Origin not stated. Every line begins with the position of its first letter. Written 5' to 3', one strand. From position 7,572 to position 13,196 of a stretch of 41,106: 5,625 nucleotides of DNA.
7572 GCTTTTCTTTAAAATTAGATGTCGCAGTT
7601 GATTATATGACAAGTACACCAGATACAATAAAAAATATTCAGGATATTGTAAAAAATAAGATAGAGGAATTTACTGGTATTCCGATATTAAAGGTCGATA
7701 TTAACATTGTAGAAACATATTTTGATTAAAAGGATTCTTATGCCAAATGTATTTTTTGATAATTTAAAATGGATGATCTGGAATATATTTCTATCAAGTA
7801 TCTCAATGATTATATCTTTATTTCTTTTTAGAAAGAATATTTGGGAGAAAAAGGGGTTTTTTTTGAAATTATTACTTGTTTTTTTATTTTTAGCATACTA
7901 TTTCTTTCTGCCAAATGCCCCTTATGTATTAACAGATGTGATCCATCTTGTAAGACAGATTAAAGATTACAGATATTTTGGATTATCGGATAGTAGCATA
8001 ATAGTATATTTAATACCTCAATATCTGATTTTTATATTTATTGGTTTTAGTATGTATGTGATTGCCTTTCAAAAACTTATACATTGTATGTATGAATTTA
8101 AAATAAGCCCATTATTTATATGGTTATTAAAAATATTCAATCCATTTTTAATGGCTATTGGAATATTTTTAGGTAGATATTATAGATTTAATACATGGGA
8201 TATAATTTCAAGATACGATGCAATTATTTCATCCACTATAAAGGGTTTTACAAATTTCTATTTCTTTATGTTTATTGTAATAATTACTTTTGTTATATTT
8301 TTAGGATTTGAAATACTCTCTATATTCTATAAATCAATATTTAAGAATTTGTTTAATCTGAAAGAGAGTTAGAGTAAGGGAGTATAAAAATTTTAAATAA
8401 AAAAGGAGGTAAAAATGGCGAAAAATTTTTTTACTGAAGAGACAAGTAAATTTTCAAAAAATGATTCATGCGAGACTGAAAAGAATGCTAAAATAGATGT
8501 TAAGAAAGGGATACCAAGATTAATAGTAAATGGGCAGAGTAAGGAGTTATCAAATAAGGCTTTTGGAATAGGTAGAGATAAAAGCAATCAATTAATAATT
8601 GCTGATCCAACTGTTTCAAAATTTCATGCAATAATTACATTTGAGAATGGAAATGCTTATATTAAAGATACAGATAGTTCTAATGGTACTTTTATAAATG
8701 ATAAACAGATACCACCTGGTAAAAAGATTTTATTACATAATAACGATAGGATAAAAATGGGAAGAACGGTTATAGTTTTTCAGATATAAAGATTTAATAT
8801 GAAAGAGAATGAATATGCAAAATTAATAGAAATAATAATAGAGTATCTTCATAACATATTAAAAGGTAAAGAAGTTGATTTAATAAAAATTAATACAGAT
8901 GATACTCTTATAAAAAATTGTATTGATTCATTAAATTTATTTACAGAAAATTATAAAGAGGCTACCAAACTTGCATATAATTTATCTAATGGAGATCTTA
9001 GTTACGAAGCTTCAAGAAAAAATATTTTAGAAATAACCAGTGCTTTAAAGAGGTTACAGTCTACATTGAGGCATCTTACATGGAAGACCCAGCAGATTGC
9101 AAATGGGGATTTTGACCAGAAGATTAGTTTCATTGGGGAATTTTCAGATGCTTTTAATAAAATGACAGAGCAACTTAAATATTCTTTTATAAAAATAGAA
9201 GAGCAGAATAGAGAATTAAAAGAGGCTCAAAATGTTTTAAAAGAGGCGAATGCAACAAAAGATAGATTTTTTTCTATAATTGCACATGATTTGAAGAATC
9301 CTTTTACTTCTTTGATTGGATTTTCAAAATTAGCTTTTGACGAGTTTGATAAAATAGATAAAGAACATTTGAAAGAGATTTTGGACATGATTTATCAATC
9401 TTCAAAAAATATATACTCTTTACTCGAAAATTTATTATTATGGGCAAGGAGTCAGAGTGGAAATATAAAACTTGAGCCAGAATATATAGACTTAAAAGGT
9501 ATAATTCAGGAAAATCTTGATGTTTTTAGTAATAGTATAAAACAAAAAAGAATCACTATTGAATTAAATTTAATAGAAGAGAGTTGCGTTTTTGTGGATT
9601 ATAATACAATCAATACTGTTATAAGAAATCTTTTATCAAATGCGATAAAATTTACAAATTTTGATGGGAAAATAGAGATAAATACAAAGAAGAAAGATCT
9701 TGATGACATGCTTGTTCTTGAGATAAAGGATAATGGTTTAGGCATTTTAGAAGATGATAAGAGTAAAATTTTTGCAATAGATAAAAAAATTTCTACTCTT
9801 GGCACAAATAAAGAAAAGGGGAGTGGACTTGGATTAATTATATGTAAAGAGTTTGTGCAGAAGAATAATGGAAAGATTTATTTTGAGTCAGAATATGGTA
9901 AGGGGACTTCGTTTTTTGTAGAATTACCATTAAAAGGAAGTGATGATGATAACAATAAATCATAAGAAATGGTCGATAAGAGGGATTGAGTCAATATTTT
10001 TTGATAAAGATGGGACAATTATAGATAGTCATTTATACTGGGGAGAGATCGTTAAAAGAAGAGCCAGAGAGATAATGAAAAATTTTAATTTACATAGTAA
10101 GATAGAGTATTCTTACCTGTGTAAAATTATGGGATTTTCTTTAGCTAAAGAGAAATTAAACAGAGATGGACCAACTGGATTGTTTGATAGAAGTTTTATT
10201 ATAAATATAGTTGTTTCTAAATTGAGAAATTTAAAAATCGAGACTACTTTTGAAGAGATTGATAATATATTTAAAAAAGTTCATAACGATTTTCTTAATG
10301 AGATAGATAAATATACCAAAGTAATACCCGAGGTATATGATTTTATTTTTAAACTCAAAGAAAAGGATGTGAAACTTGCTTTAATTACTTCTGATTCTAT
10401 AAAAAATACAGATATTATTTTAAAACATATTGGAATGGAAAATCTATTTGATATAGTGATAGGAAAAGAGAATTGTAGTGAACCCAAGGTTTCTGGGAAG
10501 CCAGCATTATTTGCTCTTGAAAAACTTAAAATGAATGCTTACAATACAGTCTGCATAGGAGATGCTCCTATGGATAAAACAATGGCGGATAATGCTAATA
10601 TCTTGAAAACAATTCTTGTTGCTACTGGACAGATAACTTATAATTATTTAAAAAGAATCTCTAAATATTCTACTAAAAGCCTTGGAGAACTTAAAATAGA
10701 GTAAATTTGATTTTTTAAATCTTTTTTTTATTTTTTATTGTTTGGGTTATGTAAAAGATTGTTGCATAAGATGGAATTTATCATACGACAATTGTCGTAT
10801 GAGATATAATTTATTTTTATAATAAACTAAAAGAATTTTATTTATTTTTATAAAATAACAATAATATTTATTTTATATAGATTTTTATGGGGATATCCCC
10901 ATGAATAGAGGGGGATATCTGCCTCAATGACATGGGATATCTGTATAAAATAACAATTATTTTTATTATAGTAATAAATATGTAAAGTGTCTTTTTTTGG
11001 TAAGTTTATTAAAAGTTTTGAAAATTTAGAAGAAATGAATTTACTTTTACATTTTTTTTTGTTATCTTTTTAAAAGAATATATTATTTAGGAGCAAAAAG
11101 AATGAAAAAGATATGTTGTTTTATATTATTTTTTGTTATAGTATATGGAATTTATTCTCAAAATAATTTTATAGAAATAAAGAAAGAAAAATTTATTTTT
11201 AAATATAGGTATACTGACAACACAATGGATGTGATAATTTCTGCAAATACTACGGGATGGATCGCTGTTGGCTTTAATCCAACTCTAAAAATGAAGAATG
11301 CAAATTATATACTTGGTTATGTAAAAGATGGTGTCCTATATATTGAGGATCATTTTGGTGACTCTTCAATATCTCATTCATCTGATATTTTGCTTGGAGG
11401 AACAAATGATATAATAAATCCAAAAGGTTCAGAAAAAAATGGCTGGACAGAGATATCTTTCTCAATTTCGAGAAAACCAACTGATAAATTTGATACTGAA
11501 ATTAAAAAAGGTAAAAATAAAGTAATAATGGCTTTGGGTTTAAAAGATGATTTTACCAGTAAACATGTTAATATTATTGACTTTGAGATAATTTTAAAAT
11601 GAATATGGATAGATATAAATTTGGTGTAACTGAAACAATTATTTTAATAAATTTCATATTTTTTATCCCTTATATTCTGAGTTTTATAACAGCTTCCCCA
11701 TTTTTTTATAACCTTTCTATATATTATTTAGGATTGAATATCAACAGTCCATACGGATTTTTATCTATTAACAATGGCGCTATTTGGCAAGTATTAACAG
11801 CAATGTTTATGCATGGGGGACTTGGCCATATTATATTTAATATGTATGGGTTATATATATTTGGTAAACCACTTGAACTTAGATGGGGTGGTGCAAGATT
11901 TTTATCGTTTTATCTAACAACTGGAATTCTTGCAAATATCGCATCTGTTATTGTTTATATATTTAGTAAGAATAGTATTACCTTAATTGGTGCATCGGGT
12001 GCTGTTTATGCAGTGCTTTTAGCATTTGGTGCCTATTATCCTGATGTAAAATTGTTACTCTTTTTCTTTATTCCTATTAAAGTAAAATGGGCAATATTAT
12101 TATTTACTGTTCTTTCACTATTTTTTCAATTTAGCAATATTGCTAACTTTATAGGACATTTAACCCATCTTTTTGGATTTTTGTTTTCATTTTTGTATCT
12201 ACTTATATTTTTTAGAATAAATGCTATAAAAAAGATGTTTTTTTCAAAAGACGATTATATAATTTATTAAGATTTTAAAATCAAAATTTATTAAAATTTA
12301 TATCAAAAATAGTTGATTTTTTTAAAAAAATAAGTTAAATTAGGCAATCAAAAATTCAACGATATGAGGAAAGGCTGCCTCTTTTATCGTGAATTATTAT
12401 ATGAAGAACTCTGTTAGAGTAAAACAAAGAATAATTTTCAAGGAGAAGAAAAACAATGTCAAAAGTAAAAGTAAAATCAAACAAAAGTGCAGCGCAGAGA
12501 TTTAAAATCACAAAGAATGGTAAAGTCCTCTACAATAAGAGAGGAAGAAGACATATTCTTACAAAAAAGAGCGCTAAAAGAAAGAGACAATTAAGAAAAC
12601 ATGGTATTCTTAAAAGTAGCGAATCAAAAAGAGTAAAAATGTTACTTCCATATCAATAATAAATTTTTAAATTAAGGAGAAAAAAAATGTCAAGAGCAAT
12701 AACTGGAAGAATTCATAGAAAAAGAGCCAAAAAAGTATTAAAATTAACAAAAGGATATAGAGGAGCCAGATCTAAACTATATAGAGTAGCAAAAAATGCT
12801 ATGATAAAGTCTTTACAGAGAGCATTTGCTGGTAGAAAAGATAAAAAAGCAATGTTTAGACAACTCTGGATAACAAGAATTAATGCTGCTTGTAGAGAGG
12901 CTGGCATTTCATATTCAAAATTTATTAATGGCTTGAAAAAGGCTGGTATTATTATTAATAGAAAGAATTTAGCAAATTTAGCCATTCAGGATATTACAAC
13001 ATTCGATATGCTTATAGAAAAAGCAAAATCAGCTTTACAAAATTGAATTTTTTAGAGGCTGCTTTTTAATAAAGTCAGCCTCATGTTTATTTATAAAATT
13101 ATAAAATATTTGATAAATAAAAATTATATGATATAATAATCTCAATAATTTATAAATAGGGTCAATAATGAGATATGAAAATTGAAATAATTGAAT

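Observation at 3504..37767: Highly iterated palindrome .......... (extended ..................) scattered through genes and spacers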

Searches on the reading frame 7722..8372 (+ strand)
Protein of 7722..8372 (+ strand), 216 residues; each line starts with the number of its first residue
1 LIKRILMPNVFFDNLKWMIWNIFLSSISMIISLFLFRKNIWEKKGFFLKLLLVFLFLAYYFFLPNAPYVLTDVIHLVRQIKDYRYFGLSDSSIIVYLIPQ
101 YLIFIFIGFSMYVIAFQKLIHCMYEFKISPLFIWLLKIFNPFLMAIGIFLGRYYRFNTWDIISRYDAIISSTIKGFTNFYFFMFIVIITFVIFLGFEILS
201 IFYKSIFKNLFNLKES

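Call 6: search_protein_families(library=pfam, proteins=[window:7722-8372:+])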
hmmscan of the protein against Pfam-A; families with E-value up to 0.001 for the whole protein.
window:7722-8372:+ (216 aa): 1 family
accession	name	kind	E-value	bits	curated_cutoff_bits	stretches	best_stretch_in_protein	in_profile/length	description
PF07099.16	DUF1361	-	2e-32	112.8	25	1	20-193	1-167/169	Protein of unknown function (DUF1361)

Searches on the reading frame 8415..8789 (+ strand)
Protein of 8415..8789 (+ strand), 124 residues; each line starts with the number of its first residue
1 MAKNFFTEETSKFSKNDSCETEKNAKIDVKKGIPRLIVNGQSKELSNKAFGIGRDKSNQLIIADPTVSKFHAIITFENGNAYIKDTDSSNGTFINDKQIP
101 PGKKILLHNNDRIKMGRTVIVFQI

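Call 6: search_protein_families(library=pfam, proteins=[window:8415-8789:+])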
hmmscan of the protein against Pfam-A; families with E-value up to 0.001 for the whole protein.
window:8415-8789:+ (124 aa): 2 families
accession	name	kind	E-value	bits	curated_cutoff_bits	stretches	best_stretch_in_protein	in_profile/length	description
PF00498.31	FHA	-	1.9e-21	76.7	20.7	1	52-116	3-67/67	FHA domain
PF16697.10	Yop-YscD_cpl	-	5.6e-14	52.6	33.2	1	39-123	8-91/94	Inner membrane component of T3SS, cytoplasmic domain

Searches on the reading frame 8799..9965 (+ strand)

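Call 6: search_protein_families(library=pfam, proteins=[window:8799-9965:+])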
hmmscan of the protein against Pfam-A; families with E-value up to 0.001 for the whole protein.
window:8799-9965:+ (388 aa): 3 families
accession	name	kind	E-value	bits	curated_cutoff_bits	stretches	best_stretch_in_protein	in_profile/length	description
PF02518.31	HATPase_c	-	6.3e-24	85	26.4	1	267-379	2-110/111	Histidine kinase-, DNA gyrase B-, and HSP90-like ATPase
PF00512.31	HisKA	-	6.3e-13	49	26.9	1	154-221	2-66/66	His Kinase A (phospho-acceptor) domain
PF18394.6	TBK1_CCD1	-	0.00078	19.5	25.9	0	7-102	37-125/256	TANK-binding kinase 1 coiled-coil domain 1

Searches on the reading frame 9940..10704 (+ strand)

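Call 6: search_protein_families(library=pfam, proteins=[window:9940-10704:+])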
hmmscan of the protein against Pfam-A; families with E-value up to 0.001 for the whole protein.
window:9940-10704:+ (254 aa): 4 families
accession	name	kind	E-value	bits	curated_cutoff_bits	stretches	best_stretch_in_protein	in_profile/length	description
PF13419.12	HAD_2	-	9.9e-24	84.9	23.8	1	19-221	1-173/178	Haloacid dehalogenase-like hydrolase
PF00702.32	Hydrolase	-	5.1e-21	76.4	26.4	1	18-219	3-190/191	haloacid dehalogenase-like hydrolase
PF12710.13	HAD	-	9.9e-07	29.8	27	1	19-216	1-188/189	haloacid dehalogenase-like hydrolase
PF13242.12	Hydrolase_like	-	2.9e-05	24.3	22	1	186-238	3-59/75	HAD-hyrolase-like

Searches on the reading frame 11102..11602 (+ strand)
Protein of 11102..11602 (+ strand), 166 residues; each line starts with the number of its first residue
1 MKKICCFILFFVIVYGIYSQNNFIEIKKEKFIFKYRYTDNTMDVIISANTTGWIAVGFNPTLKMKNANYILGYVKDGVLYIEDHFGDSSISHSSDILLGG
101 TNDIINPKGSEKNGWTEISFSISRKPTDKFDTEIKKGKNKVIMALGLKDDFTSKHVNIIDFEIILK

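Call 7: search_protein_families(library=pfam, proteins=[window:11102-11602:+])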
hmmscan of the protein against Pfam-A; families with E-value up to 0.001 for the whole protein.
window:11102-11602:+ (166 aa): 1 family
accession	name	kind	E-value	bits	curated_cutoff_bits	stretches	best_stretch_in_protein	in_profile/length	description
PF03351.22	DOMON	-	1e-17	64.9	32.7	1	30-146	4-124/124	DOMON domain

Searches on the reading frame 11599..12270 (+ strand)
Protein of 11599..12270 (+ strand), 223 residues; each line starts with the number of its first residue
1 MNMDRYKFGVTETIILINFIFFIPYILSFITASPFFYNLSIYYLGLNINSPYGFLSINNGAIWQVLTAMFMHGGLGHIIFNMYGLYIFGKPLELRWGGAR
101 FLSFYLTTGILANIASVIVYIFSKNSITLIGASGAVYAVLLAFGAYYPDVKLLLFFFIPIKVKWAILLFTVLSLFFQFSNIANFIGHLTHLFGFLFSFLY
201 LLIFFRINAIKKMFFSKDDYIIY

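Call 7: search_protein_families(library=pfam, proteins=[window:11599-12270:+])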
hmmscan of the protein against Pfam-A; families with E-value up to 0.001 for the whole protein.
window:11599-12270:+ (223 aa): 2 families
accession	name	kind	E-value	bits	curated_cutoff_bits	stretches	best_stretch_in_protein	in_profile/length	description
PF01694.28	Rhomboid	-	9e-27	94.5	22.6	1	60-206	2-142/143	Rhomboid domain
PF08551.15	DUF1751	-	6.7e-07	30.2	22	1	62-123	8-69/99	Eukaryotic integral membrane protein (DUF1751)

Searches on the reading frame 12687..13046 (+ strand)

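Call 7: search_protein_families(library=pfam, proteins=[window:12687-13046:+])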
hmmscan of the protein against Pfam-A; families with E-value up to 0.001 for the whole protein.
window:12687-13046:+ (119 aa): 1 family
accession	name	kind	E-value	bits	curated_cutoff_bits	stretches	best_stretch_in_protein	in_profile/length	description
PF00453.23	Ribosomal_L20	-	1.9e-40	137.7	30.8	1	3-108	1-106/107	Ribosomal protein L20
